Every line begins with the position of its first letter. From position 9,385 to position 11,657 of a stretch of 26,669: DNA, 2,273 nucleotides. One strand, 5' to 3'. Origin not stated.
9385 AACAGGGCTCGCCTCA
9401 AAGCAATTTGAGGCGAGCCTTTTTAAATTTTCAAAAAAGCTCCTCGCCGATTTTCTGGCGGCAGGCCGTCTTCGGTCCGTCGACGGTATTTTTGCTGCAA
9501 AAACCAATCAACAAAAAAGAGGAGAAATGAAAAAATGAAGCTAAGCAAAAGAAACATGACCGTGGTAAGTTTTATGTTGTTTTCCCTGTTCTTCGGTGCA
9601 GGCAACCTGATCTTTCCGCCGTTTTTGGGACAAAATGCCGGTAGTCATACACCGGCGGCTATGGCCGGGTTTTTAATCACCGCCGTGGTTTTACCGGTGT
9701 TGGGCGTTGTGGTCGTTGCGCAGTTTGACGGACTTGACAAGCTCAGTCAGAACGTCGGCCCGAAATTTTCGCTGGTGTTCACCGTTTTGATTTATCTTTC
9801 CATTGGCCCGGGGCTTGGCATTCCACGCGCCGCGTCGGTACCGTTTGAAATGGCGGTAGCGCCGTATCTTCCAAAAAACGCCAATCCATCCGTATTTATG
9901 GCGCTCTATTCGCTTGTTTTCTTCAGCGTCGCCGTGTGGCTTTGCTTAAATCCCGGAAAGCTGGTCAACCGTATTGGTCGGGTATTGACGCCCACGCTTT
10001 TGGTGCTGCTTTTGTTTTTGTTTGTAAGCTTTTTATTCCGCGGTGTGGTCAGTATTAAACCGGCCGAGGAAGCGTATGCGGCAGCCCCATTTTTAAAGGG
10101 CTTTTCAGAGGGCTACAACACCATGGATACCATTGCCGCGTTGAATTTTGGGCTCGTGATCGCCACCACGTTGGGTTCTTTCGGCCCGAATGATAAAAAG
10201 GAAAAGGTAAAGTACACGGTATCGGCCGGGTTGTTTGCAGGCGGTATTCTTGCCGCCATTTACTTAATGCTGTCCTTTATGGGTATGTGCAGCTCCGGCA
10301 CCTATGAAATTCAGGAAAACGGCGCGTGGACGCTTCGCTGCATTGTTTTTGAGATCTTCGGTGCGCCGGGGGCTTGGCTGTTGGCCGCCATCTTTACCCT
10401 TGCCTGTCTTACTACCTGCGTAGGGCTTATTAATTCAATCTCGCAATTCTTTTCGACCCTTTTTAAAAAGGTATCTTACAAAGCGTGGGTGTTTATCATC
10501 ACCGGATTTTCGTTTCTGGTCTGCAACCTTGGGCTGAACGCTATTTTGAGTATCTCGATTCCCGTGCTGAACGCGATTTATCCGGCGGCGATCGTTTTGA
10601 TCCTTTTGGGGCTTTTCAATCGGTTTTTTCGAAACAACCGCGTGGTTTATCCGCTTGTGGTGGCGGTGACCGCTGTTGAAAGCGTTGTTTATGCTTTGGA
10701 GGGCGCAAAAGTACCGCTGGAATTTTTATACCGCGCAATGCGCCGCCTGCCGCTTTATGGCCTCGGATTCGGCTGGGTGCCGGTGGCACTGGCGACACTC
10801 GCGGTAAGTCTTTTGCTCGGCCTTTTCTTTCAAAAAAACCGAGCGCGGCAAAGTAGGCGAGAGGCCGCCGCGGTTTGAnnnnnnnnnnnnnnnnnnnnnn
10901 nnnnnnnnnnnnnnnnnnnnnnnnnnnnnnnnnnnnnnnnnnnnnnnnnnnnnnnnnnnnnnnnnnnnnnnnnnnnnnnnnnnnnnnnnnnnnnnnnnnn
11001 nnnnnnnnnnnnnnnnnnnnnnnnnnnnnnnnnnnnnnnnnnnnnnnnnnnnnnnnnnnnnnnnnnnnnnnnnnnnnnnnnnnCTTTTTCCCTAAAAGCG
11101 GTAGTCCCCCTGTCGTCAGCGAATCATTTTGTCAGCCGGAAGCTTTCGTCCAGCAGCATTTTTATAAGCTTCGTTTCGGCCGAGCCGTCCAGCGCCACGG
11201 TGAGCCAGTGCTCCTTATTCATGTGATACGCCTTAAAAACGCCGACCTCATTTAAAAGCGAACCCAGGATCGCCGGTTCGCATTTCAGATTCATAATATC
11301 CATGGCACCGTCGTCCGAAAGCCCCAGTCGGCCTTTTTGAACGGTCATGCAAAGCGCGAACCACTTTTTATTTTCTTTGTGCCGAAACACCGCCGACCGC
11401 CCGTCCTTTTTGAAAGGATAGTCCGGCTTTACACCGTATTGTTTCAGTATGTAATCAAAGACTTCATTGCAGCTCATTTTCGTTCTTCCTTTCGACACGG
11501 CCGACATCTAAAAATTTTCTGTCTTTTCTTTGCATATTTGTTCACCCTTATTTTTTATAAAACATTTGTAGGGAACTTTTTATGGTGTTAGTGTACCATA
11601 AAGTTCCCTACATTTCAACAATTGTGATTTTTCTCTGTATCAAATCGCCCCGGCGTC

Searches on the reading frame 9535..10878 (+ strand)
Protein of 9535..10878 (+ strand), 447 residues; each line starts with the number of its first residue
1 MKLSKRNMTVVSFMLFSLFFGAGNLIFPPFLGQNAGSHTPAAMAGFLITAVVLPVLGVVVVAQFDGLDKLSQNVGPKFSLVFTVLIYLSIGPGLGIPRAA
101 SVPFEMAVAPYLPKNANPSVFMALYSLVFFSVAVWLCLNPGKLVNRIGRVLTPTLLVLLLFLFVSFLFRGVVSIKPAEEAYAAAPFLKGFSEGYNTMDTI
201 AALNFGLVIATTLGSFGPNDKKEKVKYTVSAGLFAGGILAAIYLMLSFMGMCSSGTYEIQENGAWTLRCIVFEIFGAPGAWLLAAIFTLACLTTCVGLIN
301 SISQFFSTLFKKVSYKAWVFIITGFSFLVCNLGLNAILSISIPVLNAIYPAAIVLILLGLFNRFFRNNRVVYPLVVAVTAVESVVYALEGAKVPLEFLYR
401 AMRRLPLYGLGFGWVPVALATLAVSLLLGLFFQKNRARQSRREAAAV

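Call 21: search_protein_families(library=pfam, proteins=[window:9535-10878:+], max_evalue=0.00001)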
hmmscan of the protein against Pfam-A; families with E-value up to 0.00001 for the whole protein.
window:9535-10878:+ (447 aa): 1 family
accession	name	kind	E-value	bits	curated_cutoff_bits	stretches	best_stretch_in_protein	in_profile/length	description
PF05525.19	Branch_AA_trans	-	1.7e-143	479.1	22.3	1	5-428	2-425/429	Branched-chain amino acid transport protein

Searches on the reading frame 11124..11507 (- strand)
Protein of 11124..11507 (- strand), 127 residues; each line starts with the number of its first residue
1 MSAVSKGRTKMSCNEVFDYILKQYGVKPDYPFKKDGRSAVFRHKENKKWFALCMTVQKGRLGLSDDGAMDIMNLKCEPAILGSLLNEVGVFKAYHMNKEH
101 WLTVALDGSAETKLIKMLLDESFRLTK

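Call 21: search_protein_families(library=pfam, proteins=[window:11124-11507:-], max_evalue=0.00001)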
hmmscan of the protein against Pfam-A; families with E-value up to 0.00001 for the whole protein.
window:11124-11507:- (127 aa): 1 family
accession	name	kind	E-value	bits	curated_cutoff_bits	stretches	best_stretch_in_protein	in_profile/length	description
PF04237.18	YjbR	-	1.1e-20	74.5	30.1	1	21-125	1-88/88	YjbR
